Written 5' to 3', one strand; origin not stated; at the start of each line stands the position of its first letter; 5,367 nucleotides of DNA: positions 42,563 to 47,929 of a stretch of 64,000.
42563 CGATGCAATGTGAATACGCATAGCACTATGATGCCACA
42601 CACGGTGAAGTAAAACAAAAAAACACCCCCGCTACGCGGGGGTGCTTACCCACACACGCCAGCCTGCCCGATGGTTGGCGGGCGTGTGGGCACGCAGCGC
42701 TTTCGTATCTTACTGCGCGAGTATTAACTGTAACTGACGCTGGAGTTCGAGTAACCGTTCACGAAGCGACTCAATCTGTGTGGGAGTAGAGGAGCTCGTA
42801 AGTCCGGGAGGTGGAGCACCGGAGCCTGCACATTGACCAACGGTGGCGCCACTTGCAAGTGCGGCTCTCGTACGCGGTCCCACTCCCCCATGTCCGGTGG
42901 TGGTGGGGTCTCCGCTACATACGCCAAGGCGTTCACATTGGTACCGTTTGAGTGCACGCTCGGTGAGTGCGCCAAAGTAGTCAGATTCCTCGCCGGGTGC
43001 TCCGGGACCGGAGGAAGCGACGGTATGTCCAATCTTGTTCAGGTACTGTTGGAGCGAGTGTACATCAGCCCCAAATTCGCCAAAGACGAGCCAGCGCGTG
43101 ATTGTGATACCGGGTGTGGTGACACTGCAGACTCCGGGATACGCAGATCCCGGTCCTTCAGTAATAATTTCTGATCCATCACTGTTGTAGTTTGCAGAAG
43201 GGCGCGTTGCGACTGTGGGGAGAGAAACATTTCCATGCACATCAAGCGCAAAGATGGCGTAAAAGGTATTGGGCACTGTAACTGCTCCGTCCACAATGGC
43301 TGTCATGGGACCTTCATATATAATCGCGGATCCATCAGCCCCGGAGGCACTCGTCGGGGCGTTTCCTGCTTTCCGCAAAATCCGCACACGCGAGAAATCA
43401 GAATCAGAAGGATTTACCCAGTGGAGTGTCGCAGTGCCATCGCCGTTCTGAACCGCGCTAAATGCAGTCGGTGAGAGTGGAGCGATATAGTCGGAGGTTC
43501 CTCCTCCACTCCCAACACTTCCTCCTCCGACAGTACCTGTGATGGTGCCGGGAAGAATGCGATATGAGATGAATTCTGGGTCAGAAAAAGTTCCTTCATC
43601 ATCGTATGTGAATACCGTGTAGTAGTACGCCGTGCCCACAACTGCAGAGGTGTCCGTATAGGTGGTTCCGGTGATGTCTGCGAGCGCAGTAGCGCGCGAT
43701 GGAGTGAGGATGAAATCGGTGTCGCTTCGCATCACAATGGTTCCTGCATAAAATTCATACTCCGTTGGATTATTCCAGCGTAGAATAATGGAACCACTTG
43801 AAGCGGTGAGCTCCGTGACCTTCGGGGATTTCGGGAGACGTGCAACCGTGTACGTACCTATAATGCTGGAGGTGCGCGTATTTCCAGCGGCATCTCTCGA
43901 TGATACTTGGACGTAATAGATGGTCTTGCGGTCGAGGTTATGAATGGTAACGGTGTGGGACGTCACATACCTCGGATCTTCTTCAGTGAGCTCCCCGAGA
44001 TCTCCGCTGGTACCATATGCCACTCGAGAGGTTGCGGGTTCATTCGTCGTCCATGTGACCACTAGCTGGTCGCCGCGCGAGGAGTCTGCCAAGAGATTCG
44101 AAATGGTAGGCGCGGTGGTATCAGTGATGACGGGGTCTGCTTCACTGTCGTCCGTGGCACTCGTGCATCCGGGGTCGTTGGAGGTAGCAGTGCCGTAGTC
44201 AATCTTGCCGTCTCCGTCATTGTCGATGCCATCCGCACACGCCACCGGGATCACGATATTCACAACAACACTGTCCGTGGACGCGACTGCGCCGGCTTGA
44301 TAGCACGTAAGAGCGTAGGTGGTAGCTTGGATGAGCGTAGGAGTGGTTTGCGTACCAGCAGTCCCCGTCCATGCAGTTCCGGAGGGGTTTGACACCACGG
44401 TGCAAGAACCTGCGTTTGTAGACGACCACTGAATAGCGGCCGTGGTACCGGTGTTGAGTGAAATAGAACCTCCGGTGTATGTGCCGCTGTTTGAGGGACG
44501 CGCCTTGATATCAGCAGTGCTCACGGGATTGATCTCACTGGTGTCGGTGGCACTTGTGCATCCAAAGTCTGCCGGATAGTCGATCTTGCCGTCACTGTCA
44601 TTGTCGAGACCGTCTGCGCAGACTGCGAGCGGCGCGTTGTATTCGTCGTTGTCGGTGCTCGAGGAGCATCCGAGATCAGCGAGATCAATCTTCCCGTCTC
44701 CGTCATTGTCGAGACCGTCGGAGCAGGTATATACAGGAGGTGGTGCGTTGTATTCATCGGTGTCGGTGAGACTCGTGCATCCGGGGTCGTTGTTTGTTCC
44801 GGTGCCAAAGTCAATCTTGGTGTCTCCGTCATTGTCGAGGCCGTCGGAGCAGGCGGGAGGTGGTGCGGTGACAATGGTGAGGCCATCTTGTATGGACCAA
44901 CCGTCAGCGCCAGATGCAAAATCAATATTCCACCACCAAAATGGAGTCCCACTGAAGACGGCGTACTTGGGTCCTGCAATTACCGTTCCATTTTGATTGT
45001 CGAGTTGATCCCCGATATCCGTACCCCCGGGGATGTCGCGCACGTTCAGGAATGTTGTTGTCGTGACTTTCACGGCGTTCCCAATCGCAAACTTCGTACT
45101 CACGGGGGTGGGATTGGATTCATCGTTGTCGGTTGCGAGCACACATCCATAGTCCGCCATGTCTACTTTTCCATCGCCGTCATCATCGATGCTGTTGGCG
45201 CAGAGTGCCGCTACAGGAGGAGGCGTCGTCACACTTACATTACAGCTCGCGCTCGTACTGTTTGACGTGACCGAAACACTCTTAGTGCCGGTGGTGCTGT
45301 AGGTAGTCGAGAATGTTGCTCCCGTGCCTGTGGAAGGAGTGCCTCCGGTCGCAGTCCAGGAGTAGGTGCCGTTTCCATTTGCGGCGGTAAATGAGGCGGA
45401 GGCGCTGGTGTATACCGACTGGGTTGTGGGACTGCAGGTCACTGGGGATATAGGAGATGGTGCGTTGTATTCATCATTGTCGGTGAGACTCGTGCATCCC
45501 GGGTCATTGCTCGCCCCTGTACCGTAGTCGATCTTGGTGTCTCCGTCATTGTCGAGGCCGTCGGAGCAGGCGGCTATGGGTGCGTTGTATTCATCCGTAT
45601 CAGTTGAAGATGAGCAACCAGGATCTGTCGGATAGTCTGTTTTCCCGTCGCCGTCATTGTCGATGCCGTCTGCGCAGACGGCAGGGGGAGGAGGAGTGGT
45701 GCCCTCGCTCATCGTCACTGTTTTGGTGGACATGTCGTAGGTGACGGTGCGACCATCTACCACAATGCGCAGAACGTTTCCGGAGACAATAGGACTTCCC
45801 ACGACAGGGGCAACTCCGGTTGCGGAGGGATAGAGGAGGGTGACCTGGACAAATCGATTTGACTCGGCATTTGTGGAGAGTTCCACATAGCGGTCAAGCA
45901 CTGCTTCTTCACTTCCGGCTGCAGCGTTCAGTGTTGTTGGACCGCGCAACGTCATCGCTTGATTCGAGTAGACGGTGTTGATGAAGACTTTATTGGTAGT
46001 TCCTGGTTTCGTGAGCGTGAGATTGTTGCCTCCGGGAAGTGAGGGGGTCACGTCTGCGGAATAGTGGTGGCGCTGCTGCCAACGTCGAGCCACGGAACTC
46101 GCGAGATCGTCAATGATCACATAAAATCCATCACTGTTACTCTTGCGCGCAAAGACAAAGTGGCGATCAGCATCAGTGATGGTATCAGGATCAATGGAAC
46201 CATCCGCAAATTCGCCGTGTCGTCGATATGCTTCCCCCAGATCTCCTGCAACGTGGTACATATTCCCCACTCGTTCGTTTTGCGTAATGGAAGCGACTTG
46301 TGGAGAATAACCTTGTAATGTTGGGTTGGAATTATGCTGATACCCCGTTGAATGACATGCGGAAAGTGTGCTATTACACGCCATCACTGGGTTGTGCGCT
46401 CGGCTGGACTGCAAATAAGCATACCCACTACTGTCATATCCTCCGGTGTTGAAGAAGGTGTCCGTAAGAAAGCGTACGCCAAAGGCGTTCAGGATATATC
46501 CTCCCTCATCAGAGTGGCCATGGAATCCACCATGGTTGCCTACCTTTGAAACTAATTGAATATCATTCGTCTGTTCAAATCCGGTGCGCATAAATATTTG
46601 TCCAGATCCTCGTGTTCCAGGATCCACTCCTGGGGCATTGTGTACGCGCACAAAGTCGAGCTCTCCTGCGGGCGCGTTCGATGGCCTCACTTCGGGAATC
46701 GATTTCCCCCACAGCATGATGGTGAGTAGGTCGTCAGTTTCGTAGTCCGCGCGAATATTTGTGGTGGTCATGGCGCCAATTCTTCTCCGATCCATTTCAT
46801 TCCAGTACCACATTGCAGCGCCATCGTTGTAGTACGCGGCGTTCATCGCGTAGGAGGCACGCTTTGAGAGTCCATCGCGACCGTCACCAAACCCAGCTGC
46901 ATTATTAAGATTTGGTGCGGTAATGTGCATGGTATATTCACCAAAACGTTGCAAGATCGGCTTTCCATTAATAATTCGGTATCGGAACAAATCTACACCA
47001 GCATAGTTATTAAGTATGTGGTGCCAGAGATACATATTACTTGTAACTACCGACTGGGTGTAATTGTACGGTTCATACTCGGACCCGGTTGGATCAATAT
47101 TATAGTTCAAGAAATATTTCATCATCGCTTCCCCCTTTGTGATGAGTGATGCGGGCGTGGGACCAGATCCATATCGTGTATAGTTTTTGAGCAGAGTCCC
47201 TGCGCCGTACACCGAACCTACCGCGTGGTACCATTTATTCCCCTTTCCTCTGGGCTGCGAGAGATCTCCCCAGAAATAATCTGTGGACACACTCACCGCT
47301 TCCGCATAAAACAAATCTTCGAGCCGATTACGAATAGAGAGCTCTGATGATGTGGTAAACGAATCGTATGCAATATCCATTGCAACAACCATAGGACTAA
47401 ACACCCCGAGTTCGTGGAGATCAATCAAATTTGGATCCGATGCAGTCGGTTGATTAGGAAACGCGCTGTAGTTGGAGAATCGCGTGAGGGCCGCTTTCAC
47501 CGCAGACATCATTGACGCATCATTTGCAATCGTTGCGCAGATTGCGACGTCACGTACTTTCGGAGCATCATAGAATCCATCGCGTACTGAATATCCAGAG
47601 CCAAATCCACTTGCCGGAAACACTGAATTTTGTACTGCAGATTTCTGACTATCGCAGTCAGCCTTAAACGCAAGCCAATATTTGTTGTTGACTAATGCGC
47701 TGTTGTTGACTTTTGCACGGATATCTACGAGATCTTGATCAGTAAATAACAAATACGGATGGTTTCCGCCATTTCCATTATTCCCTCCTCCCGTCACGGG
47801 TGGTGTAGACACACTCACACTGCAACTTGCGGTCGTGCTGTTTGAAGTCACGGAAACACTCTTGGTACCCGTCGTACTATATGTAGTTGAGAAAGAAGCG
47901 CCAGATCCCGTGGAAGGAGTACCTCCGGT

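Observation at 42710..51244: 2844-aa secreted protein with duplicated heparinase II/III-like lyase modules and a peptidoglycan-binding anchor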

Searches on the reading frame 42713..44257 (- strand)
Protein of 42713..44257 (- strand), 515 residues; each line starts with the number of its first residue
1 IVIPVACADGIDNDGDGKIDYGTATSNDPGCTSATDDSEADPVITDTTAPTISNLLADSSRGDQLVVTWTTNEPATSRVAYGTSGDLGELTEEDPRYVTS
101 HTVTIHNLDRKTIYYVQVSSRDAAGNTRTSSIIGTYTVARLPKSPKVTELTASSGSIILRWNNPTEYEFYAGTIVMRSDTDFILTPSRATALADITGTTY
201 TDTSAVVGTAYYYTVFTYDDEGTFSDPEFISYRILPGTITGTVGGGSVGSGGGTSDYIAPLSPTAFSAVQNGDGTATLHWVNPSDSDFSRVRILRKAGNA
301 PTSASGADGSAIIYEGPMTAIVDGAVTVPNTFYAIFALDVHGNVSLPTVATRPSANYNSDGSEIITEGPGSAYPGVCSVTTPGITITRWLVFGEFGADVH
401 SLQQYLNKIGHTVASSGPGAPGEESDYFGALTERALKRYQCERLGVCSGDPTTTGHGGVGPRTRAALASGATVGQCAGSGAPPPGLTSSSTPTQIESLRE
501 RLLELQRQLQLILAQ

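Call 25: search_protein_families(library=pfam, proteins=[window:42713-44257:-], max_evalue=10)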
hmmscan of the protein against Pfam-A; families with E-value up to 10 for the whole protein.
window:42713-44257:- (515 aa): 5 families
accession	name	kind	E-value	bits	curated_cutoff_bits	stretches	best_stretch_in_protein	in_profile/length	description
PF00041.27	fn3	-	3.3e-08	34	25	2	50-132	3-80/84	Fibronectin type III domain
PF01471.23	PG_binding_1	-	3.3e-06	27.6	23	1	396-440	2-38/57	Putative peptidoglycan binding domain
PF16656.11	Pur_ac_phosph_N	-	7.9e-06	26.8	30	1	62-123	12-83/93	Purple acid Phosphatase, N-terminal domain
PF16323.11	DUF4959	-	0.067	14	32.9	1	267-294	25-52/106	Domain of unknown function (DUF4959)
PF25059.1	FN3_DSCAM-DSCAML_C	-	0.15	12.9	39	1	99-138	43-82/89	DSCAM/DSCAML C-terminal Fn3-like domain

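Call 60: search_solved_structures(query=window:42713-44257:-, max_evalue=1)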
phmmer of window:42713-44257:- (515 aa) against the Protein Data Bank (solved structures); distinct sequences matched with E-value up to 1: 6.
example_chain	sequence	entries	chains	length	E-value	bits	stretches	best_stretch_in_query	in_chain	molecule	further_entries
7y8s_A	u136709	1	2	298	0.00029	23.1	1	99-164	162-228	Dscam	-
9jeb_A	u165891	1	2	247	0.017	17.3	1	206-277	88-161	N1 scFv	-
7y6e_A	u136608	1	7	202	0.046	15.8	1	99-164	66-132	Dscam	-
3l5i_A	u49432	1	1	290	0.4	12.7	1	91-230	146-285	Interleukin-6 receptor subunit beta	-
3l5j_A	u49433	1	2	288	0.4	12.7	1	91-230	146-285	Interleukin-6 receptor subunit beta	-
3mpc_A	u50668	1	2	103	0.84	11.7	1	190-218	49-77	Fn3-like protein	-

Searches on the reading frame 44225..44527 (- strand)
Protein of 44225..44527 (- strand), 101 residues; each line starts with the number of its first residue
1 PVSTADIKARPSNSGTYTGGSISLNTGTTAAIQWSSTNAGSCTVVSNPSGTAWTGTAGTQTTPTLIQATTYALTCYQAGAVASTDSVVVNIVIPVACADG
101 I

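Call 25: search_protein_families(library=pfam, proteins=[window:44225-44527:-], max_evalue=10)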
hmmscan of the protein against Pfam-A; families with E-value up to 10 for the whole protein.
window:44225-44527:- (101 aa): 0 families

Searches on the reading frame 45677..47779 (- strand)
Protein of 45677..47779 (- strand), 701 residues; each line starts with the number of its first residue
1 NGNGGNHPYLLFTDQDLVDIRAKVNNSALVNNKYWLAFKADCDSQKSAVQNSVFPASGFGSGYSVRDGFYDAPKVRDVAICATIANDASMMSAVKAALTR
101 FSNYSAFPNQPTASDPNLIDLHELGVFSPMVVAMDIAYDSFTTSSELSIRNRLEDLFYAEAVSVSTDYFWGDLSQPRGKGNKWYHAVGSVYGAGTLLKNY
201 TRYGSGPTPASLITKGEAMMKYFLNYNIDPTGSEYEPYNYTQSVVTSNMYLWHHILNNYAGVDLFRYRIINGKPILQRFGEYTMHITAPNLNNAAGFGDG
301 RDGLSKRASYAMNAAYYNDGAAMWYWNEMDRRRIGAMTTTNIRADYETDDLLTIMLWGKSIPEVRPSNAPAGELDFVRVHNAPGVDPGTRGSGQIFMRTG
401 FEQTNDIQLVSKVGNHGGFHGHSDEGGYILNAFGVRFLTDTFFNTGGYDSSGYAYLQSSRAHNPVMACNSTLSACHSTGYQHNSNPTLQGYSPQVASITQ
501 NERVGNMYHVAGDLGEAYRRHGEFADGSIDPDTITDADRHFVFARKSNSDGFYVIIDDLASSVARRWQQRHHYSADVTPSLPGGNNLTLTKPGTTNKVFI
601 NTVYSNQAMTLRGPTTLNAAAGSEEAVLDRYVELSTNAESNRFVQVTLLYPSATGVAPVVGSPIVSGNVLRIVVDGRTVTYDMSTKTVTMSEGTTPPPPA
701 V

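Call 25: search_protein_families(library=pfam, proteins=[window:45677-47779:-], max_evalue=10)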
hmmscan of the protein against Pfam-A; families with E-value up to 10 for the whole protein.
window:45677-47779:- (701 aa): 1 family
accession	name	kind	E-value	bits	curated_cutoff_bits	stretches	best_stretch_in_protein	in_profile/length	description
PF07940.18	Hepar_II_III_C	-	0.00082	19.4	24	1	405-479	20-95/237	Heparinase II/III-like, C-terminal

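Call 70: search_protein_families(library=ncbifam, proteins=[window:45677-47779:-], max_evalue=0.1)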
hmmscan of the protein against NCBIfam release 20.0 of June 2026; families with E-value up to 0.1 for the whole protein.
window:45677-47779:- (701 aa): 1 family
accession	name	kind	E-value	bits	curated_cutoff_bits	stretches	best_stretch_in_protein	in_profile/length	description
TIGR01731.1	fil_hemag_20aa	repeat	0.00055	19.9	18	0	284-305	9-30/40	filamentous hemagglutinin-type beta-helical repeat protein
